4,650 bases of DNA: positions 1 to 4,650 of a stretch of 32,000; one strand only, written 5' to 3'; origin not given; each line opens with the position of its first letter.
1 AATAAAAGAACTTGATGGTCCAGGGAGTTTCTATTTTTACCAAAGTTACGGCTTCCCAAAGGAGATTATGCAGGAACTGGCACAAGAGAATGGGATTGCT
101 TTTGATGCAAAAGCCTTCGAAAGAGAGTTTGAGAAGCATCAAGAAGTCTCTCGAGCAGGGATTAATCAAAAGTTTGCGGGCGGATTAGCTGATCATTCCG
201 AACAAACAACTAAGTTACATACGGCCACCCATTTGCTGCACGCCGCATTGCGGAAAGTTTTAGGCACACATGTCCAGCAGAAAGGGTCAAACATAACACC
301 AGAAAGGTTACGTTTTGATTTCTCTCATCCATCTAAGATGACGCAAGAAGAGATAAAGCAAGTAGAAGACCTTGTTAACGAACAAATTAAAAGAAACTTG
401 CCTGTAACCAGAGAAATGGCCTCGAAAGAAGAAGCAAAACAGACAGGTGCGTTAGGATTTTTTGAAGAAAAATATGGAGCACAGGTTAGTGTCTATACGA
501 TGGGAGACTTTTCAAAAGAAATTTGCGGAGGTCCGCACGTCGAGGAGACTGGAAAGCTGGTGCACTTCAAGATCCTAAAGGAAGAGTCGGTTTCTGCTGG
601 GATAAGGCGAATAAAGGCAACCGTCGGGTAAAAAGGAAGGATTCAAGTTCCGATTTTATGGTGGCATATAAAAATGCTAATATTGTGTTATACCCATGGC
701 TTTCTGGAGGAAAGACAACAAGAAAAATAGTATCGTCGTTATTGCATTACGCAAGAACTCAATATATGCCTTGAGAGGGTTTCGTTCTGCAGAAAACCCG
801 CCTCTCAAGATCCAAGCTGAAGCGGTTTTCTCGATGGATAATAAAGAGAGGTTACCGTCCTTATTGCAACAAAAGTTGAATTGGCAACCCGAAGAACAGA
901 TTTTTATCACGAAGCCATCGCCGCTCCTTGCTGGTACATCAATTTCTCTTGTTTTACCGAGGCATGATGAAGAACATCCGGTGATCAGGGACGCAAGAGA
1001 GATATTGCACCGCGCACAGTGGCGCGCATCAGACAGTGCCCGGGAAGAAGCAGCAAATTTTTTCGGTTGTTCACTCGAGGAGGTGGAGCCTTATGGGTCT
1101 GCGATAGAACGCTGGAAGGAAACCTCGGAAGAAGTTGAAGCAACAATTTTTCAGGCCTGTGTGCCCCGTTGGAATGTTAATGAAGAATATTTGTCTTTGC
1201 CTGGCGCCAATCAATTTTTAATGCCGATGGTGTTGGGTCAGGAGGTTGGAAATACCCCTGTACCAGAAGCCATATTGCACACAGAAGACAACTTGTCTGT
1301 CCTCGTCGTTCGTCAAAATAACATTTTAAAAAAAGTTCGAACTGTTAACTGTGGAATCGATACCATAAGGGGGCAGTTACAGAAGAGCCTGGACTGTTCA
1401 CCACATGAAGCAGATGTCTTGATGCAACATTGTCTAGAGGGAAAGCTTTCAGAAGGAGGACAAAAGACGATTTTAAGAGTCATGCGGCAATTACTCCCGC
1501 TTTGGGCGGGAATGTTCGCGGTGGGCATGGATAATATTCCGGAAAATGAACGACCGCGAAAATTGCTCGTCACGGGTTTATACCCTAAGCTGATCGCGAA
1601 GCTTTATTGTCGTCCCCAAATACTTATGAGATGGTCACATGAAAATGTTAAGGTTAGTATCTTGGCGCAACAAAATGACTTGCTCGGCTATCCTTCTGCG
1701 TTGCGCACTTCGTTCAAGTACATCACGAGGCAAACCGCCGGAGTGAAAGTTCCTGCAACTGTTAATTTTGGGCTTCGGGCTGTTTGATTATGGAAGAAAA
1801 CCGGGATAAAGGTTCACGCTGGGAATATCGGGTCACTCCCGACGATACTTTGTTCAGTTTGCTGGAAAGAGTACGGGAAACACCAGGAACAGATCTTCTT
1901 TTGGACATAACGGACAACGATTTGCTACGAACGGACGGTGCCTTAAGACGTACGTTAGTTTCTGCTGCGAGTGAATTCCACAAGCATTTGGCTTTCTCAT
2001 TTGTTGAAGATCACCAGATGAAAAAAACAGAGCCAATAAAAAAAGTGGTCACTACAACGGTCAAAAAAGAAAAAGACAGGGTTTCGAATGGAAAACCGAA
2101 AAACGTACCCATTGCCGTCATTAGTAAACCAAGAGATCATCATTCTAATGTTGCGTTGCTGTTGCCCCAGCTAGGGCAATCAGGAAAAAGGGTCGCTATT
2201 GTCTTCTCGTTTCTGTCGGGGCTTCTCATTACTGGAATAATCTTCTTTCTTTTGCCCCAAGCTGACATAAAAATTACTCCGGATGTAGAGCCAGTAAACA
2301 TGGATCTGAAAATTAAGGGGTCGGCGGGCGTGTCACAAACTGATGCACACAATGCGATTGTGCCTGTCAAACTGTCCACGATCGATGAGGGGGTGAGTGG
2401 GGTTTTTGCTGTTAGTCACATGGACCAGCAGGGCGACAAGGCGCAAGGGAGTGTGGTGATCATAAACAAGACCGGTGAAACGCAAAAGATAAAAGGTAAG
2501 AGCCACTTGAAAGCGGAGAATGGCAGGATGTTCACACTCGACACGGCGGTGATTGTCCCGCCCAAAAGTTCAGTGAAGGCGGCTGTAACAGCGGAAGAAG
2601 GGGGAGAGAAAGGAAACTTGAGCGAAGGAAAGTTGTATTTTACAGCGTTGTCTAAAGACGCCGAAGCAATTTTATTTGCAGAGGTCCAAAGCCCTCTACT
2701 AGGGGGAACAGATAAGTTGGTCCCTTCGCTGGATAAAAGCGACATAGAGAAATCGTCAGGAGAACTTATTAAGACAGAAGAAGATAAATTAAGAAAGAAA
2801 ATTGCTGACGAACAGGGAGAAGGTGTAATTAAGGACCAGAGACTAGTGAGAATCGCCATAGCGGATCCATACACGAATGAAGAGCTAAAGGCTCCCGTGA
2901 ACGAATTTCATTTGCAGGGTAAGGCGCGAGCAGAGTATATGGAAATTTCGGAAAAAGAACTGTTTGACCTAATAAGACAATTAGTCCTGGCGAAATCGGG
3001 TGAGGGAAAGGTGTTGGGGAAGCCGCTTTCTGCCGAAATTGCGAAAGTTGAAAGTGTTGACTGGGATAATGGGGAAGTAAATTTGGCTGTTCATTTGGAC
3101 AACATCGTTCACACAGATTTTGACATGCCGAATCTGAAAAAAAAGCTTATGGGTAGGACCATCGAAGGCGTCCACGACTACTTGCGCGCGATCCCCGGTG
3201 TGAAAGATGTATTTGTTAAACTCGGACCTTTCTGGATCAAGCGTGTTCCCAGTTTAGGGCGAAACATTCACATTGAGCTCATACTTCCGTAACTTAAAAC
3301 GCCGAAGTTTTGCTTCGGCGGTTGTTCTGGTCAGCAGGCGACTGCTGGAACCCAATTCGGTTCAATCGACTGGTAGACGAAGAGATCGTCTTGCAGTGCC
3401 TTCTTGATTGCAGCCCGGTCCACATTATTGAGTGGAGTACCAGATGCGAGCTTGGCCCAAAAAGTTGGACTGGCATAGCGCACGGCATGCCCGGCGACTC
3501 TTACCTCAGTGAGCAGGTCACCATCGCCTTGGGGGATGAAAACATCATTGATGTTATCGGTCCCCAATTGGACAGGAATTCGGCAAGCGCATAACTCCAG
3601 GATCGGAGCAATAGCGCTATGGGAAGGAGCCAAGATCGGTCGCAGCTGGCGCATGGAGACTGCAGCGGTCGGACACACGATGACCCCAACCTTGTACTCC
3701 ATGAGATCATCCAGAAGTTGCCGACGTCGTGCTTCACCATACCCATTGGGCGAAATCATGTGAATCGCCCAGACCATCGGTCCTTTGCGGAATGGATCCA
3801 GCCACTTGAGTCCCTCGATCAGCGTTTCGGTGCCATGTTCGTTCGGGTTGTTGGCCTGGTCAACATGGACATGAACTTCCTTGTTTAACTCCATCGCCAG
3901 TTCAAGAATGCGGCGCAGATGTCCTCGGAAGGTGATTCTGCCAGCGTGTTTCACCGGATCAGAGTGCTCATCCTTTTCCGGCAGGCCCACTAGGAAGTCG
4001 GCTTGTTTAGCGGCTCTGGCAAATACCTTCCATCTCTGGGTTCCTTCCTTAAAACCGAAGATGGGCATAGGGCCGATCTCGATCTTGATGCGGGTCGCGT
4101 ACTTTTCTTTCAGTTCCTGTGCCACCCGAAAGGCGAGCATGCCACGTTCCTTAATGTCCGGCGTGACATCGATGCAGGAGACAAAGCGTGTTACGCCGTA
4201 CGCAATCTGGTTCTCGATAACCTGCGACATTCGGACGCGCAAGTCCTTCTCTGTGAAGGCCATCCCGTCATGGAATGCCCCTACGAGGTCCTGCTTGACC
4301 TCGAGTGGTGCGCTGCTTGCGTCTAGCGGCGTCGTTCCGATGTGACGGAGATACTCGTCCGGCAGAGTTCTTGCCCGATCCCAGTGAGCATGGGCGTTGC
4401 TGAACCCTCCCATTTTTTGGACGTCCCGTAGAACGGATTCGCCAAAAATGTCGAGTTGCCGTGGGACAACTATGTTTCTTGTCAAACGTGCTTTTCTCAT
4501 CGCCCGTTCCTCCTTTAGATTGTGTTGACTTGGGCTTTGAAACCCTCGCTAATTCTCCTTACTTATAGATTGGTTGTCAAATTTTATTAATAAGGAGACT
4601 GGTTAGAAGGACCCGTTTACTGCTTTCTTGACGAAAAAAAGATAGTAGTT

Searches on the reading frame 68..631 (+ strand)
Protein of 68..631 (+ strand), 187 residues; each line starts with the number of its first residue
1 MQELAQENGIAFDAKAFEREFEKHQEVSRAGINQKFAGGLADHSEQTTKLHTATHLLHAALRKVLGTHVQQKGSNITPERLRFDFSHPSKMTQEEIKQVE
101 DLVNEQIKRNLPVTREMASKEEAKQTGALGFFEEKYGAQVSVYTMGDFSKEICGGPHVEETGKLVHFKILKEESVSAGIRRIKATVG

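Call 34: search_protein_families(library=pfam, proteins=[window:68-631:+], max_evalue=0.001)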
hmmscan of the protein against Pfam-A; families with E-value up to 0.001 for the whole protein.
window:68-631:+ (187 aa): 1 family
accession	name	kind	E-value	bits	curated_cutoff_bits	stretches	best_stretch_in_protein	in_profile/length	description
PF07973.19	tRNA_SAD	-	1.6e-17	63.6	24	1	140-182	1-43/44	Threonyl and Alanyl tRNA synthetase second additional domain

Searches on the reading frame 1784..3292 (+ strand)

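Call 34: search_protein_families(library=pfam, proteins=[window:1784-3292:+], max_evalue=0.001)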
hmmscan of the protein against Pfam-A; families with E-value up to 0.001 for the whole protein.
window:1784-3292:+ (502 aa): 1 family
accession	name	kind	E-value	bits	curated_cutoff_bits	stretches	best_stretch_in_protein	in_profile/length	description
PF04865.19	Baseplate_J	-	0.00033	20.5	21.1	1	216-284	19-85/255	Baseplate J-like protein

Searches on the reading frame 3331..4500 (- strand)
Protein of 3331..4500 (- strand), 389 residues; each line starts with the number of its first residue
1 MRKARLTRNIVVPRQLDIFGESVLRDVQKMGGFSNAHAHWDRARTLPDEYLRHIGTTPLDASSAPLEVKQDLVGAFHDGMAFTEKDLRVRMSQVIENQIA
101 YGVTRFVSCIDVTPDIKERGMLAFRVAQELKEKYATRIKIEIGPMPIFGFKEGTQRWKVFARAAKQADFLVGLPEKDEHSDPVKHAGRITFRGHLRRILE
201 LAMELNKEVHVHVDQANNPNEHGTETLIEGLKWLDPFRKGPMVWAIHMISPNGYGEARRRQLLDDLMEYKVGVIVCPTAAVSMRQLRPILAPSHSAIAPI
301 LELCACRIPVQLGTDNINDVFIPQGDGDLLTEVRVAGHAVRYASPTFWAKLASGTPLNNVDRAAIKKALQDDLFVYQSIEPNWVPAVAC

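Call 34: search_protein_families(library=pfam, proteins=[window:3331-4500:-], max_evalue=0.001)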
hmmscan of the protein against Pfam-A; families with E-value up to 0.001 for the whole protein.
window:3331-4500:- (389 aa): 0 families

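Call 47: search_protein_families(library=ncbifam, proteins=[window:3331-4500:-], max_evalue=0.001)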
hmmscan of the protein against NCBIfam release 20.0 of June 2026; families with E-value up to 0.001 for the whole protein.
window:3331-4500:- (389 aa): 6 families
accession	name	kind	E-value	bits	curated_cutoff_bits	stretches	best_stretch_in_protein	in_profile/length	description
NF005365.0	PRK06886.1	equivalog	9.3e-54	182.7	340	1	21-353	11-315/327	hypothetical protein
NF005759.0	PRK07583.1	equivalog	1.7e-14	53.4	403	1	80-377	113-397/438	cytosine deaminase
NF004636.0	PRK05985.1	subfamily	1.3e-09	37.4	408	1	83-335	93-317/398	amidohydrolase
NF005312.0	PRK06846.1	subfamily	1.8e-09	36.9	447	1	88-338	115-336/412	amidohydrolase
NF005748.0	PRK07572.1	subfamily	5.6e-08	32.3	438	1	82-344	91-338/426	cytosine deaminase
NF006685.0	PRK09230.1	subfamily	2.6e-07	29.4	483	1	82-338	95-336/426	cytosine deaminase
